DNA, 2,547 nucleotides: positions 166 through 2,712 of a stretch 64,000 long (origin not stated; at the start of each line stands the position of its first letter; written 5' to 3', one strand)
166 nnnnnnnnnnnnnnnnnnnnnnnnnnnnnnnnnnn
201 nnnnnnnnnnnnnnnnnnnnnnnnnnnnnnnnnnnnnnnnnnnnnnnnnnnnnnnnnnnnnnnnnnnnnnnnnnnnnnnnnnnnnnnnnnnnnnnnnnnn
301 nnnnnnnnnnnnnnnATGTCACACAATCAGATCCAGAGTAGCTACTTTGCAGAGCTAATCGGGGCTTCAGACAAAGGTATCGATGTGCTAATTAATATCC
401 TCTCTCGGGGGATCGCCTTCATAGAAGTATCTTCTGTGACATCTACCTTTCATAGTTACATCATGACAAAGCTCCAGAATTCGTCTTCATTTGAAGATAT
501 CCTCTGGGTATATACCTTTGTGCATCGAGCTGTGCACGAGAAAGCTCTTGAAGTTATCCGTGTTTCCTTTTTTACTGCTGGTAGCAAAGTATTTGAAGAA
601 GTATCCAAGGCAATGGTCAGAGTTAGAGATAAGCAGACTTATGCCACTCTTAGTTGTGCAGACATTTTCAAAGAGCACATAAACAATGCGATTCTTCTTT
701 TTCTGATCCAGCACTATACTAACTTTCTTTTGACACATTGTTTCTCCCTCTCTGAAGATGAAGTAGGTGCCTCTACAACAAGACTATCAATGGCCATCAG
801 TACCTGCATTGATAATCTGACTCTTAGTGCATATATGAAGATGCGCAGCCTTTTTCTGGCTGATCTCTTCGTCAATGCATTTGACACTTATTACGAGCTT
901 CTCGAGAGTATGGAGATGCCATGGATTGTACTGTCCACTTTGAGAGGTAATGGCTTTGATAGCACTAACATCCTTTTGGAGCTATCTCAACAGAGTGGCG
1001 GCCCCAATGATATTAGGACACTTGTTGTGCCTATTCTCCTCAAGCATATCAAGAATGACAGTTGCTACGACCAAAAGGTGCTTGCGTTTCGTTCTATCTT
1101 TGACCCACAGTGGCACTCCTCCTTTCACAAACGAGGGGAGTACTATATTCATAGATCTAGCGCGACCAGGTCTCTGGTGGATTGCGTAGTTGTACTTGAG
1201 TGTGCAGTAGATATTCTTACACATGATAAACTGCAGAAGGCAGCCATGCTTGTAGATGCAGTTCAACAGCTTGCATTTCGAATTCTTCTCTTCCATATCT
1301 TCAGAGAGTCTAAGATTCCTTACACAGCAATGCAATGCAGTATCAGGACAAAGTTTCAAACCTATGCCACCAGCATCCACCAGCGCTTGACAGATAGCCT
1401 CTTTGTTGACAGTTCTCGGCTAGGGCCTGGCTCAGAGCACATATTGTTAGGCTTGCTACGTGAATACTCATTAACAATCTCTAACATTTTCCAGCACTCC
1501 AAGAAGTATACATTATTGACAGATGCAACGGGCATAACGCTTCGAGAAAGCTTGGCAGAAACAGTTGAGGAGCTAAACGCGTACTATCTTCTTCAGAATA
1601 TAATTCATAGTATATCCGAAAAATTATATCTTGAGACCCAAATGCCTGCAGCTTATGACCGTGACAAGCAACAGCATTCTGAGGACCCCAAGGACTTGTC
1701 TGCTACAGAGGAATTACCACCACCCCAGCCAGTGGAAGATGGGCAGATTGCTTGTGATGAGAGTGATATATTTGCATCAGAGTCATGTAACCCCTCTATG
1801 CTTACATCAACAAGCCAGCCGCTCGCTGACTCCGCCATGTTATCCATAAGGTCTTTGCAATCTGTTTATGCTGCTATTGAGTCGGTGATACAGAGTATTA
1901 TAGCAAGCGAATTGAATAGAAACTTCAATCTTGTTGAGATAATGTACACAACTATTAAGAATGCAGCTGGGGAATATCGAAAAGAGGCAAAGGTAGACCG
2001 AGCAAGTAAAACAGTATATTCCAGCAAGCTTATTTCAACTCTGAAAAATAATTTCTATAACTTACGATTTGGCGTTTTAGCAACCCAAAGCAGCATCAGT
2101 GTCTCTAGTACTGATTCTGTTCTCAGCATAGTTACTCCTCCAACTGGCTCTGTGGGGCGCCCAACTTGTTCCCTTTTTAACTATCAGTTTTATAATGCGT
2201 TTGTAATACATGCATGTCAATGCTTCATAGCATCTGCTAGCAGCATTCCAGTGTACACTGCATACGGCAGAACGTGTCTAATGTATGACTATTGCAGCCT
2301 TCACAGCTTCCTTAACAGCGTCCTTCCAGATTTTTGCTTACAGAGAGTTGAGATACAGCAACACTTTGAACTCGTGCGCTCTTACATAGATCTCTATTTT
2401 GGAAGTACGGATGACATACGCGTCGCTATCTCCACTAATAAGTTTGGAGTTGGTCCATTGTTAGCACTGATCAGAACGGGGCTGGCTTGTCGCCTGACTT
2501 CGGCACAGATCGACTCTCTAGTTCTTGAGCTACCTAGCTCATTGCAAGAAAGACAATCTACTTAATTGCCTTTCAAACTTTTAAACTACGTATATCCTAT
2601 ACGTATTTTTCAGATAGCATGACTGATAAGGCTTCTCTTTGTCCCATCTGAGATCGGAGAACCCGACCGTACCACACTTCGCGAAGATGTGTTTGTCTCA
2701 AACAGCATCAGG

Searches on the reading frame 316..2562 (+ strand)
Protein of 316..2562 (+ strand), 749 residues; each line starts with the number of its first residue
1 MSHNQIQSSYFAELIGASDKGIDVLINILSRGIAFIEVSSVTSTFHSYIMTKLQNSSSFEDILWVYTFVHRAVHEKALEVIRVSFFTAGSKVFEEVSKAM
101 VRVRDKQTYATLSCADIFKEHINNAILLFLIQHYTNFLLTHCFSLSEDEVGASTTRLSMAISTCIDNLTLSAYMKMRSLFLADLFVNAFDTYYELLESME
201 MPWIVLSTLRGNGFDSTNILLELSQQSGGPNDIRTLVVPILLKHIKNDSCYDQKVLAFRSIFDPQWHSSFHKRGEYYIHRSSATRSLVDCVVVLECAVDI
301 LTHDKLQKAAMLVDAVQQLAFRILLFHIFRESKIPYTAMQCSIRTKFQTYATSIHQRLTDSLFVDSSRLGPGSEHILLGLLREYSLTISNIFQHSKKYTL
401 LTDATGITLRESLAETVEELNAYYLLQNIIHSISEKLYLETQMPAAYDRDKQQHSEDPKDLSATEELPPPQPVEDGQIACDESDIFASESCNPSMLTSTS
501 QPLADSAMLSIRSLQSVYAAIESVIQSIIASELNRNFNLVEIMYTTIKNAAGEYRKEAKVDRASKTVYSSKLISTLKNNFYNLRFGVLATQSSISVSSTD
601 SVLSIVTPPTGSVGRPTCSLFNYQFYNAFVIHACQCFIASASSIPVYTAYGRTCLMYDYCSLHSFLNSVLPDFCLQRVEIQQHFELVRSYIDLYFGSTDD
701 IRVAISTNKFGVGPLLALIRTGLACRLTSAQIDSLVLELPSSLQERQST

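Call 49: list_cluster_members(proteins=[window:316-2562:+, window:463-2562:+, window:613-2562:+, window:790-2562:+, window:835-2562:+, window:841-2562:+, window:910-2562:+, window:916-2562:+, window:1246-2562:+, window:17504-18271:+])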
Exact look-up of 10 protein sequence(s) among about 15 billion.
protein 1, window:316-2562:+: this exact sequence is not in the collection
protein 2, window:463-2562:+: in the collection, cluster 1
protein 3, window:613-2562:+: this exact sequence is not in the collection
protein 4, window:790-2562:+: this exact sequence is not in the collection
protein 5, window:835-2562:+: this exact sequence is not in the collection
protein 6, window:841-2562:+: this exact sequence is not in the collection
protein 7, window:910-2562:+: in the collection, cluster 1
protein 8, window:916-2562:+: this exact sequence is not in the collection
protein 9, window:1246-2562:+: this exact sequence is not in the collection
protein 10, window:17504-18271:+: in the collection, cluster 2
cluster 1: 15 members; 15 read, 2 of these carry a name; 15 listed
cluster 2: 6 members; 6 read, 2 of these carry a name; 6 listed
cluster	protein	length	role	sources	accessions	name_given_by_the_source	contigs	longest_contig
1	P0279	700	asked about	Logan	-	-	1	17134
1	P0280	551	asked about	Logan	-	-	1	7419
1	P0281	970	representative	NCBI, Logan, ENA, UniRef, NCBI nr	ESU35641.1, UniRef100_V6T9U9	Hypothetical protein DHA2_153456 [Giardia duodenalis] | Uncharacterized protein n=1 Tax=Giardia intestinalis TaxID=5741 RepID=V6T9U9_GIAIN | Hypothetical protein DHA2_153456 [Giardia intestinalis]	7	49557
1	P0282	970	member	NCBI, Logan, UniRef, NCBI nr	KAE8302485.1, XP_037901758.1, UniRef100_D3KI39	hypothetical protein GL50803_00102071 [Giardia duodenalis] | Uncharacterized protein n=1 Tax=Giardia intestinalis (strain ATCC 50803 / WB clone C6) ... | hypothetical protein GL50803_00102071 [Giardia intestinalis]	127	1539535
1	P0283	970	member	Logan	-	-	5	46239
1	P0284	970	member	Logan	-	-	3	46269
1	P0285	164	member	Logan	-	-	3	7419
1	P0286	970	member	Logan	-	-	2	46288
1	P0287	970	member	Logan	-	-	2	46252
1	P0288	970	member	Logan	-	-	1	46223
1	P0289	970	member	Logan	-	-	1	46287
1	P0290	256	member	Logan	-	-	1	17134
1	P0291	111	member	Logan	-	-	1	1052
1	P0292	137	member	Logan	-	-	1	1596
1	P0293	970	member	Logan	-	-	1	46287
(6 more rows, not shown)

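Call 50: find_encoding_contigs(protein=P0282, flank=10000, max_places=10)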
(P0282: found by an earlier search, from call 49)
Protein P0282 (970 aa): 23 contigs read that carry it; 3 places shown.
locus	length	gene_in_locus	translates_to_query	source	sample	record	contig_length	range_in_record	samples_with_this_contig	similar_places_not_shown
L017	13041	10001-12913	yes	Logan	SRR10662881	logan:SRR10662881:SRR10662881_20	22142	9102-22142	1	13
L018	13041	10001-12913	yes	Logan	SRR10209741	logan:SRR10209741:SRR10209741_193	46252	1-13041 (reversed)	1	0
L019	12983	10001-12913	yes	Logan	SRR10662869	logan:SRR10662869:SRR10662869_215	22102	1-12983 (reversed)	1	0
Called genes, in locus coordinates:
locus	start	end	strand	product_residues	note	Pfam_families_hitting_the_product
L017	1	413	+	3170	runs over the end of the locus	?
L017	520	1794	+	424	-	-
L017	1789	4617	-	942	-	PF00023:Ank (faint), PF13637:Ank_4 (faint), PF24521:Ank_KRIT1 (faint), PF13606:Ank_3 (faint), PF13857:Ank_5 (faint), PF12796:Ank_2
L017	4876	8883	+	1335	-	PF00690:Cation_ATPase_N, PF00122:E1-E2_ATPase, PF00702:Hydrolase (faint), PF13246:Cation_ATPase, PF00689:Cation_ATPase_C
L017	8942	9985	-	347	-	-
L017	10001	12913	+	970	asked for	PF10474:Syndetin_C (faint)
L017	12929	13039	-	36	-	?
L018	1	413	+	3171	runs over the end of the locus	PF00400:WD40 (faint), PF24814:WD40_Prp19 (faint), PF25173:Beta-prop_WDR3_1st (faint), PF23393:Beta-prop_WDR90_POC16_2nd (faint), PF23414:Beta-prop_EML_2 (faint), PF25174:Beta-prop_THOC3 (weak), PF25175:Beta-prop_WDR5 (weak), PF23381:Beta-prop_IFT122_1st, +4 more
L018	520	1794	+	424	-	-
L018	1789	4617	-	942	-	PF00023:Ank (faint), PF13637:Ank_4 (faint), PF24521:Ank_KRIT1 (faint), PF13606:Ank_3 (faint), PF13857:Ank_5 (faint), PF12796:Ank_2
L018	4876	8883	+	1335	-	PF00690:Cation_ATPase_N, PF00122:E1-E2_ATPase, PF00702:Hydrolase (faint), PF13246:Cation_ATPase, PF00689:Cation_ATPase_C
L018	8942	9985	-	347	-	-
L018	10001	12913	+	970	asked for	PF10474:Syndetin_C (faint)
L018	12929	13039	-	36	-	?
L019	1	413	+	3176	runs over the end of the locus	?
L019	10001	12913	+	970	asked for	PF10474:Syndetin_C (faint)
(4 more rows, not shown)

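Call 51: find_encoding_contigs(protein=P0281, flank=10000, max_places=6)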
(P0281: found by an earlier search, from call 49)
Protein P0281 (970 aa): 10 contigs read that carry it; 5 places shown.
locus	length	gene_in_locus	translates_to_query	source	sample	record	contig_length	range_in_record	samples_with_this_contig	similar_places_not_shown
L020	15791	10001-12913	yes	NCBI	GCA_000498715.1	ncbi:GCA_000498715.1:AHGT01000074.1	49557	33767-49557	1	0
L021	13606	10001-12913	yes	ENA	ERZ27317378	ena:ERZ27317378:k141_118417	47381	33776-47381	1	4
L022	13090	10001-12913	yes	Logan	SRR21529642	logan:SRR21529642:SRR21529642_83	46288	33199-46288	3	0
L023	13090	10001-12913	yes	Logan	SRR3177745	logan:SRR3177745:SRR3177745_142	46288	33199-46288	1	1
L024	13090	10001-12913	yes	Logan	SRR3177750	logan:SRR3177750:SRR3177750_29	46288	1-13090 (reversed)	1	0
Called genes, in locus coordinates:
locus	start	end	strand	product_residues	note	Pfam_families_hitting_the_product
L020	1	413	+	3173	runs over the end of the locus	PF00400:WD40 (faint), PF24814:WD40_Prp19 (faint), PF25173:Beta-prop_WDR3_1st (faint), PF23393:Beta-prop_WDR90_POC16_2nd (faint), PF23414:Beta-prop_EML_2 (faint), PF25174:Beta-prop_THOC3 (weak), PF25175:Beta-prop_WDR5 (weak), PF23381:Beta-prop_IFT122_1st, +4 more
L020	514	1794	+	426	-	-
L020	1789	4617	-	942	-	PF00023:Ank (faint), PF13637:Ank_4 (faint), PF24521:Ank_KRIT1 (faint), PF13606:Ank_3 (faint), PF13857:Ank_5 (faint), PF12796:Ank_2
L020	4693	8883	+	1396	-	PF00690:Cation_ATPase_N, PF00122:E1-E2_ATPase, PF00702:Hydrolase (faint), PF13246:Cation_ATPase, PF00689:Cation_ATPase_C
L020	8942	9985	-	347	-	-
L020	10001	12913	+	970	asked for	PF10474:Syndetin_C (faint)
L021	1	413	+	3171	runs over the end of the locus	PF00400:WD40 (faint), PF24814:WD40_Prp19 (faint), PF25173:Beta-prop_WDR3_1st (faint), PF23393:Beta-prop_WDR90_POC16_2nd (faint), PF23414:Beta-prop_EML_2 (faint), PF25174:Beta-prop_THOC3 (weak), PF25175:Beta-prop_WDR5 (weak), PF23381:Beta-prop_IFT122_1st, +4 more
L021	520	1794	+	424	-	-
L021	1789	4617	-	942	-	PF00023:Ank (faint), PF13637:Ank_4 (faint), PF24521:Ank_KRIT1 (faint), PF13606:Ank_3 (faint), PF13857:Ank_5 (faint), PF12796:Ank_2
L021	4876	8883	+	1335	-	PF00690:Cation_ATPase_N, PF00122:E1-E2_ATPase, PF00702:Hydrolase (faint), PF13246:Cation_ATPase, PF00689:Cation_ATPase_C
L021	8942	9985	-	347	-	-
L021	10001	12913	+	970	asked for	PF10474:Syndetin_C (faint)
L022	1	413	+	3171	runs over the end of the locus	PF00400:WD40 (faint), PF24814:WD40_Prp19 (faint), PF25173:Beta-prop_WDR3_1st (faint), PF23393:Beta-prop_WDR90_POC16_2nd (faint), PF23414:Beta-prop_EML_2 (faint), PF25174:Beta-prop_THOC3 (weak), PF25175:Beta-prop_WDR5 (weak), PF23381:Beta-prop_IFT122_1st, +4 more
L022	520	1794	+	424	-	-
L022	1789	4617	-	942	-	PF00023:Ank (faint), PF13637:Ank_4 (faint), PF24521:Ank_KRIT1 (faint), PF13606:Ank_3 (faint), PF13857:Ank_5 (faint), PF12796:Ank_2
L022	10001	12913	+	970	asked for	PF10474:Syndetin_C (faint)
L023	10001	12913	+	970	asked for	PF10474:Syndetin_C (faint)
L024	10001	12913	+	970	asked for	PF10474:Syndetin_C (faint)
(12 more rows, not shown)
